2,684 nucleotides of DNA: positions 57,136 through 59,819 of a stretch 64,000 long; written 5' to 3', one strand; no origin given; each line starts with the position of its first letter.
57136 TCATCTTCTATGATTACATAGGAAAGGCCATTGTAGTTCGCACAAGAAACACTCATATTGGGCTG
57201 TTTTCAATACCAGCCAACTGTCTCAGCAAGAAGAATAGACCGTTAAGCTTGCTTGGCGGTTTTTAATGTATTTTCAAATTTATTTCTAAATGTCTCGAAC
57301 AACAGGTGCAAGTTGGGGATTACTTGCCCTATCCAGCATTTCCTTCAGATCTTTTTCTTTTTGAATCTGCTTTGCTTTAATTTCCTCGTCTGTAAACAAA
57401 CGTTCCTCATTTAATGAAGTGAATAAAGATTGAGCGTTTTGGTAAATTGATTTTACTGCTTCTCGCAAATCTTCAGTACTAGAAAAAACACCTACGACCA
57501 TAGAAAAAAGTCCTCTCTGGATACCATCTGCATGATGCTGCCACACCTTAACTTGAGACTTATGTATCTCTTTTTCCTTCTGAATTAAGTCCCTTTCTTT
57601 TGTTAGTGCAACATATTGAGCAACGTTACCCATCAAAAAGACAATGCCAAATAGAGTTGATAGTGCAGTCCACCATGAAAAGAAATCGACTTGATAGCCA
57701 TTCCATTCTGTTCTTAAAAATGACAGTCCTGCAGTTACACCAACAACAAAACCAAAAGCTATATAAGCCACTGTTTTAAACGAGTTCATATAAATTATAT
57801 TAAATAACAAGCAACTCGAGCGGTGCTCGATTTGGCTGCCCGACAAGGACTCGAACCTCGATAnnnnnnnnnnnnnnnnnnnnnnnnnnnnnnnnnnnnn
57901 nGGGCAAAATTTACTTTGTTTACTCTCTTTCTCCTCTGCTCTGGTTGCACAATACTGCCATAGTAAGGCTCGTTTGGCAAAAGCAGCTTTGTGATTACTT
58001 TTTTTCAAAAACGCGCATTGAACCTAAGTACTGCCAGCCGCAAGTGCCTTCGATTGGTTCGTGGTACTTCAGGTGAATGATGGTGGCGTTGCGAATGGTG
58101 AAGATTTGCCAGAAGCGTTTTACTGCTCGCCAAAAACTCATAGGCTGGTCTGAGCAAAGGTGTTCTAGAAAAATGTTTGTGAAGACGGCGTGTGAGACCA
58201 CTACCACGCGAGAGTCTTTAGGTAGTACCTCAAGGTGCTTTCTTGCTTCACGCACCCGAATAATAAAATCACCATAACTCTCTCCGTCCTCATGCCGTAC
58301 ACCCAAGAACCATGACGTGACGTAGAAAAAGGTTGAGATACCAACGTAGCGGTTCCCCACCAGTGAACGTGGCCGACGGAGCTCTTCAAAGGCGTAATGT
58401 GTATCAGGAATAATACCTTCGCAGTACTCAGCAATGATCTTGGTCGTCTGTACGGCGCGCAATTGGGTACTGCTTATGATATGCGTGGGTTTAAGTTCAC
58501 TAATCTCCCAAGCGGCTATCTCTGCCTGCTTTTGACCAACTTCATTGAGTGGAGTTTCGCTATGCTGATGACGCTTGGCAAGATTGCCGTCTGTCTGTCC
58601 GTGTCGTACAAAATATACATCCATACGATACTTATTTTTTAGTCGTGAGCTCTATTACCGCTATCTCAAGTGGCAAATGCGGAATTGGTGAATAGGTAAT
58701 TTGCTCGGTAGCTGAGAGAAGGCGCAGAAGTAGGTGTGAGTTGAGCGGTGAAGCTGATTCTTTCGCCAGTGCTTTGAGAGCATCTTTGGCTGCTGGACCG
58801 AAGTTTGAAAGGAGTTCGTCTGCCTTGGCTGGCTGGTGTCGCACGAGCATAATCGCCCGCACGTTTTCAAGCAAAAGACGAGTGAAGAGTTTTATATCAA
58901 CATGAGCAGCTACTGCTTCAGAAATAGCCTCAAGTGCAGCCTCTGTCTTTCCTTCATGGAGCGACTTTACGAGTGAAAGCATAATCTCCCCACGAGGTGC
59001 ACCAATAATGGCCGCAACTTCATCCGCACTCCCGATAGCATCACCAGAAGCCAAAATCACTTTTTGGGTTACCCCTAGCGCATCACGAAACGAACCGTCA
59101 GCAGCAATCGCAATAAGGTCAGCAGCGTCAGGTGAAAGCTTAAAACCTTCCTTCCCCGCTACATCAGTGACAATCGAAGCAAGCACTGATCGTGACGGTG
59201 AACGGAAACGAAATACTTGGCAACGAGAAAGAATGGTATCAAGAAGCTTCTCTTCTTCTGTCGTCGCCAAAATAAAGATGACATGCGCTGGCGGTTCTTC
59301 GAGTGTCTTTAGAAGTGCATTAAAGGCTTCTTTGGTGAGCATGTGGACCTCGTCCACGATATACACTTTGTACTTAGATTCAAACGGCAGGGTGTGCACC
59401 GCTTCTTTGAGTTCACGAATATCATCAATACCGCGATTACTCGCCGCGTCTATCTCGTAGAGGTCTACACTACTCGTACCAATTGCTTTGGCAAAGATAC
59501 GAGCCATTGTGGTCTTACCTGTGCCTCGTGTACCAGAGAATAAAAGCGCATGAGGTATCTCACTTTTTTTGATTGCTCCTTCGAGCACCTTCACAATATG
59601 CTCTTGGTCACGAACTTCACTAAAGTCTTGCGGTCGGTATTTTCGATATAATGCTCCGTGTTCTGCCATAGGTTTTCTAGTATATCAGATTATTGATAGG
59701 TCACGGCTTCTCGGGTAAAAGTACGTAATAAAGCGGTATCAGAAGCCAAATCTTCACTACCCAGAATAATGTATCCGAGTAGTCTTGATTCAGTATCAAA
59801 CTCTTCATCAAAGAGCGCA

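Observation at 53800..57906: Low-GC islet next to tRNA-Gln carrying an AIPR-like + membrane coiled-coil two-gene operon (candidate abortive-infection/defence system)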

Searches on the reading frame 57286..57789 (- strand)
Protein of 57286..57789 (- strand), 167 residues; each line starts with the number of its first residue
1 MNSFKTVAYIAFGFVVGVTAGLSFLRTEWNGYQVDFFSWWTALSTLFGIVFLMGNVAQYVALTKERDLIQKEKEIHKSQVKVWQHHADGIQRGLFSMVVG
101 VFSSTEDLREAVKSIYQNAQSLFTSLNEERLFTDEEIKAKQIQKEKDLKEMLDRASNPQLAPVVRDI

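Call 4: search_protein_families(library=pfam, proteins=[window:57286-57789:-], max_evalue=0.1)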
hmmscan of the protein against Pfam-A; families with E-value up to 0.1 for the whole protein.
window:57286-57789:- (167 aa): 1 family
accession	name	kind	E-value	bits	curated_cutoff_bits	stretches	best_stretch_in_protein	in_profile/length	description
PF24892.1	UTP6_C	-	0.012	16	27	1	39-150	100-210/261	U3 small nucleolar RNA-associated protein 6 C-terminal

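Call 5: search_protein_families(library=padloc, proteins=[window:57286-57789:-], max_evalue=0.1)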
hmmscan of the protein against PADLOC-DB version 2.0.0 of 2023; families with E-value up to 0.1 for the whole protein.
window:57286-57789:- (167 aa): 1 family
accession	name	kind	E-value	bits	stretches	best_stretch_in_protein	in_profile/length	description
PDLC01833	CARF2--CARF_HEPN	-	0.0038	13.9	1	70-153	359-436/671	-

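Call 32: search_protein_families(library=ncbifam, proteins=[window:57286-57789:-], max_evalue=0.01)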
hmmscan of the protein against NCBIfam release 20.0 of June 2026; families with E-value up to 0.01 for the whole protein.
window:57286-57789:- (167 aa): 0 families

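Call 56: find_homologous_proteins(query=window:57286-57789:-, max_evalue=0.001)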
Query window:57286-57789:- (167 aa): 62 proteins with E <= 0.001 among 356 candidates.
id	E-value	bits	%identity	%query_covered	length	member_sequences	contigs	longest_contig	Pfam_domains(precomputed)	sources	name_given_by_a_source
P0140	4.6e-104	363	100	100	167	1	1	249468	-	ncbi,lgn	-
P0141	1.2e-82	294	80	99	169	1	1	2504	-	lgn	-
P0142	6.9e-67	242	68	99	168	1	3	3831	-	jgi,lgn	jgi:hypothetical protein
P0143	3.5e-62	227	64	96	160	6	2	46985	-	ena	-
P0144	4.3e-60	220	63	94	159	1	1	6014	-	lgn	-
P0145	3.5e-55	204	58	96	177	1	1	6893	-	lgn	-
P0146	3.9e-48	181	59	89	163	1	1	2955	-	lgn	-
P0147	9.1e-46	174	69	71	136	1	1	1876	-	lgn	-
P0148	1.3e-45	173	67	74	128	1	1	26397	-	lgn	-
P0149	2.6e-45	172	66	71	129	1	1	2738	-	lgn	-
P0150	1.1e-44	170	66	73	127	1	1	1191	-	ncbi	-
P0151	6.9e-44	168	63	74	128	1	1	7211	-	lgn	-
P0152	3.2e-43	166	64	71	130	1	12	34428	-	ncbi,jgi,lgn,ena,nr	ncbi:TPA: hypothetical protein DEP94_03385 [Candidatus Nomurabacteria bacterium]|nr:hypothetical pro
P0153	7.5e-43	164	61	75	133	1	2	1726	-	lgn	-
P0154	1.1e-42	164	63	71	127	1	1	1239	-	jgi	-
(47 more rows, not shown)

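Call 68: find_encoding_contigs(protein=P0143, flank=6000, max_places=3)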
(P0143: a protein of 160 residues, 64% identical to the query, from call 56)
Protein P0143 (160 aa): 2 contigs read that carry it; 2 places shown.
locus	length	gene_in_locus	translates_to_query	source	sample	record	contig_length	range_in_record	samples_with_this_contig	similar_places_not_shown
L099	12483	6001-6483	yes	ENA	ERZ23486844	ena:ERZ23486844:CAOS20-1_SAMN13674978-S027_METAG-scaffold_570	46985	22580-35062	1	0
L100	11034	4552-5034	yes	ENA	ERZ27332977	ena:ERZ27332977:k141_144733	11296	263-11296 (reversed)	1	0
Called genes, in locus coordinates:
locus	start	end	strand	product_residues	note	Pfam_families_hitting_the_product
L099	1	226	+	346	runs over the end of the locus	PF01207:Dus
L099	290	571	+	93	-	-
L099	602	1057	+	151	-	-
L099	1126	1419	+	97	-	PF00768:Peptidase_S11 (weak)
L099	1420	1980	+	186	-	PF00768:Peptidase_S11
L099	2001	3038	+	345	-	PF05496:RuvB_N (weak), PF06068:TIP49 (faint), PF13177:DNA_pol3_delta2 (weak), PF00004:AAA, PF07728:AAA_5 (faint), PF13173:AAA_14 (weak), PF13177:DNA_pol3_delta2, PF12169:DNA_pol3_gamma3, +2 more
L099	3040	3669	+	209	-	PF00300:His_Phos_1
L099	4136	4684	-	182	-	-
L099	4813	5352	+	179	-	PF08002:DUF1697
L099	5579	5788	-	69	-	-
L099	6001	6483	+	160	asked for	-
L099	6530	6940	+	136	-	-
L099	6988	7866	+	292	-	-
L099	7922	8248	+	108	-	-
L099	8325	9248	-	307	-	PF00672:HAMP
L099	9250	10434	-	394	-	PF00532:Peripla_BP_1, PF13407:Peripla_BP_4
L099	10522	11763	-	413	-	PF22422:MGH1-like_GH, PF17389:Bac_rhamnosid6H (faint), PF01204:Trehalase, PF03200:Glyco_hydro_63 (weak)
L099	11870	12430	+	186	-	-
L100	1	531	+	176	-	?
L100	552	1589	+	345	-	PF05496:RuvB_N (weak), PF06068:TIP49 (faint), PF13177:DNA_pol3_delta2 (weak), PF00004:AAA, PF13173:AAA_14 (weak), PF13177:DNA_pol3_delta2, PF22608:DNAX_ATPase_lid (weak), PF12169:DNA_pol3_gamma3, +2 more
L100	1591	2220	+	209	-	PF00300:His_Phos_1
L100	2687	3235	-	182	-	-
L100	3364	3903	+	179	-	PF08002:DUF1697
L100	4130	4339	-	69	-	-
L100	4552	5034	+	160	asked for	-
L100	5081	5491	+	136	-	-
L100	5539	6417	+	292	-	-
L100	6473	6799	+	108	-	-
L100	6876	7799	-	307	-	PF00672:HAMP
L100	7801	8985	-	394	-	PF00532:Peripla_BP_1, PF13407:Peripla_BP_4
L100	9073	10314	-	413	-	PF22422:MGH1-like_GH, PF17389:Bac_rhamnosid6H (faint), PF01204:Trehalase, PF03200:Glyco_hydro_63 (weak)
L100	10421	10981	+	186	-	-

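Call 89: search_protein_families(library=phrogs, proteins=[window:57286-57789:-], max_evalue=0.01)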
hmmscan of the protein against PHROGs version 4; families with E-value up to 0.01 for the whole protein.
window:57286-57789:- (167 aa): 0 families

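Call 93: search_protein_families(library=pfam, proteins=[L099:6530-6940:+, L099:6988-7866:+, L099:5579-5788:-], max_evalue=0.01)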
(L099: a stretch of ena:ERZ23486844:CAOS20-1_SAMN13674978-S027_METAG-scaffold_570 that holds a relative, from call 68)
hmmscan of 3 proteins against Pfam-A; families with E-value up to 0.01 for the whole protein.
L099:6530-6940:+ (136 aa): 0 families

L099:6988-7866:+ (292 aa): 0 families

L099:5579-5788:- (69 aa): 0 families

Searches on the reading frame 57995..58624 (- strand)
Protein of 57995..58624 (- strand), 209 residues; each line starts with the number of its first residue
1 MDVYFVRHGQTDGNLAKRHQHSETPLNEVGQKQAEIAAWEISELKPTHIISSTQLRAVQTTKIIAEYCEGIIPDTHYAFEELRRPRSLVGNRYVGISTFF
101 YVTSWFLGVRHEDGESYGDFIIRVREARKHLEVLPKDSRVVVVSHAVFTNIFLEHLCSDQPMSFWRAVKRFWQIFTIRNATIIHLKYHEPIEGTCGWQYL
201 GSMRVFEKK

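Call 4: search_protein_families(library=pfam, proteins=[window:57995-58624:-], max_evalue=0.1)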
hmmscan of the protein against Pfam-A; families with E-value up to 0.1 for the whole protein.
window:57995-58624:- (209 aa): 1 family
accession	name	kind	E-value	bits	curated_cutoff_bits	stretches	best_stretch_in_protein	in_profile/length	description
PF00300.27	His_Phos_1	-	1.1e-26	94.1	21.7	1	3-167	1-168/194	Histidine phosphatase superfamily (branch 1)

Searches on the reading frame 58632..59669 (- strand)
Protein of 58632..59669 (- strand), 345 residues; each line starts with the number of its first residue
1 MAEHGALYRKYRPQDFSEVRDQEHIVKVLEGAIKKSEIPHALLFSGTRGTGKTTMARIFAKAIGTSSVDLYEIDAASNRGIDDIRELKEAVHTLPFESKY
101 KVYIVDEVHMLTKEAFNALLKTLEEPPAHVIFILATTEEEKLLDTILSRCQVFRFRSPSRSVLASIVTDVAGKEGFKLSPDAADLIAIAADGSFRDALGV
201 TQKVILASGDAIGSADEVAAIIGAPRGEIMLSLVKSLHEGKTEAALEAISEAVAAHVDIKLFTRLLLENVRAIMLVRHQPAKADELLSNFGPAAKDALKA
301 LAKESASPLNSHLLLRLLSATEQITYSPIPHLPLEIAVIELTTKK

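Call 33: find_related_loci(query=window:58632-59669:-, collection=genome_contigs, flank=10000)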
Query window:58632-59669:- (345 aa) in genome_contigs; peptide patterns used: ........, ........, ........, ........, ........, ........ (x = any residue, [..] = any of these).
600 stretches matched a pattern (row limit reached: there are more); 563 encode a relative of the query (tblastn E <= 1e-3); the best 80 are kept; 80 distinct loci.
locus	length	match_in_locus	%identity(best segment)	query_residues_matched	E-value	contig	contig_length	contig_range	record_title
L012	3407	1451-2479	78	1-343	0e+0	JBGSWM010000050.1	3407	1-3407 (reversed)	MAG: Candidatus Paceibacteria bacterium isolate JTS-AC481 k141_88350, whole genome shotgun sequence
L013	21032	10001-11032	76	1-344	2e-174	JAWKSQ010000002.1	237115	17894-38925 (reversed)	MAG: Candidatus Paceibacterota bacterium isolate AC1.72 AC1.72.fa-2, whole genome shotgun sequence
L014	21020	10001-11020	73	1-340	7e-165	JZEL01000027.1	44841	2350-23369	MAG: Parcubacteria bacterium OLB19 UZ19_OD100CONTIG000027, whole genome shotgun sequence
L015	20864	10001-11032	72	1-344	6e-162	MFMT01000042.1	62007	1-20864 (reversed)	MAG: Candidatus Kaiserbacteria bacterium RIFOXYD1_FULL_42_15 rifoxyd1_full_scaffold_893, whole genome shotgun sequence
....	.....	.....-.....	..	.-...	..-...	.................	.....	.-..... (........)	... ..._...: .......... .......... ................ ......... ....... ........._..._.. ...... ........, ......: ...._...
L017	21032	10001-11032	71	1-344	2e-153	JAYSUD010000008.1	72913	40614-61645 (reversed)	MAG: bacterium isolate GFS_12610 GFS_12610_7, whole genome shotgun sequence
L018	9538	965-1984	71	1-341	3e-153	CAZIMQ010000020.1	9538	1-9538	MAG TPA_asm: uncultured Candidatus Saccharibacteria bacterium isolate SRP292972_co3_8 genome assembly, contig: NODE_2950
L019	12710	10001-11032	68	1-344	2e-149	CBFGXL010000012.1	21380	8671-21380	MAG TPA_asm: uncultured bacterium isolate SRR32277370_binner13_Refined_17 genome assembly, contig: ERZ27321089.247, whol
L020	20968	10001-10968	67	7-344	6e-119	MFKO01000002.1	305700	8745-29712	MAG: Candidatus Kaiserbacteria bacterium RIFCSPHIGHO2_01_FULL_46_22 rifcsphigho2_01_scaffold_242, whole genome shotgun s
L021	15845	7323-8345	69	1-341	3e-145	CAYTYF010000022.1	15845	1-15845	MAG TPA_asm: uncultured Candidatus Saccharibacteria bacterium isolate SRP342105_co2_33 genome assembly, contig: NODE_385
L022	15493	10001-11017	53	6-344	1e-114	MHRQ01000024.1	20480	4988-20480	MAG: Candidatus Taylorbacteria bacterium RIFCSPHIGHO2_02_FULL_46_13 rifcsphigho2_02_scaffold_4182, whole genome shotgun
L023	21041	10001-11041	55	6-345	3e-114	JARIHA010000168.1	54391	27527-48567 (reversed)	MAG: Candidatus Taylorbacteria bacterium isolate CullarsAll.DT.40 k141_271096, whole genome shotgun sequence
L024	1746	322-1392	53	2-342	2e-121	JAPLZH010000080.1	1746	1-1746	MAG: Candidatus Taylorbacteria bacterium isolate LacPavin_0920_WC57_MAG_39_17 LacPavin_0920_WC57_scaffold_1096236, whole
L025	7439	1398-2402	53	7-341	2e-110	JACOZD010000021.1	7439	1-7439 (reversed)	MAG: Candidatus Taylorbacteria bacterium isolate NC_groundwater_196_Ag_S-0.1um_53_10 S4_GD2017_2_S1_scaffold_7751, whole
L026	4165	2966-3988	53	1-341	6e-109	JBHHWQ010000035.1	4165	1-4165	MAG: Candidatus Paceibacteria bacterium isolate S.2.sp1_bin.25 NODE_3909_length_4165_cov_6.050608, whole genome shotgun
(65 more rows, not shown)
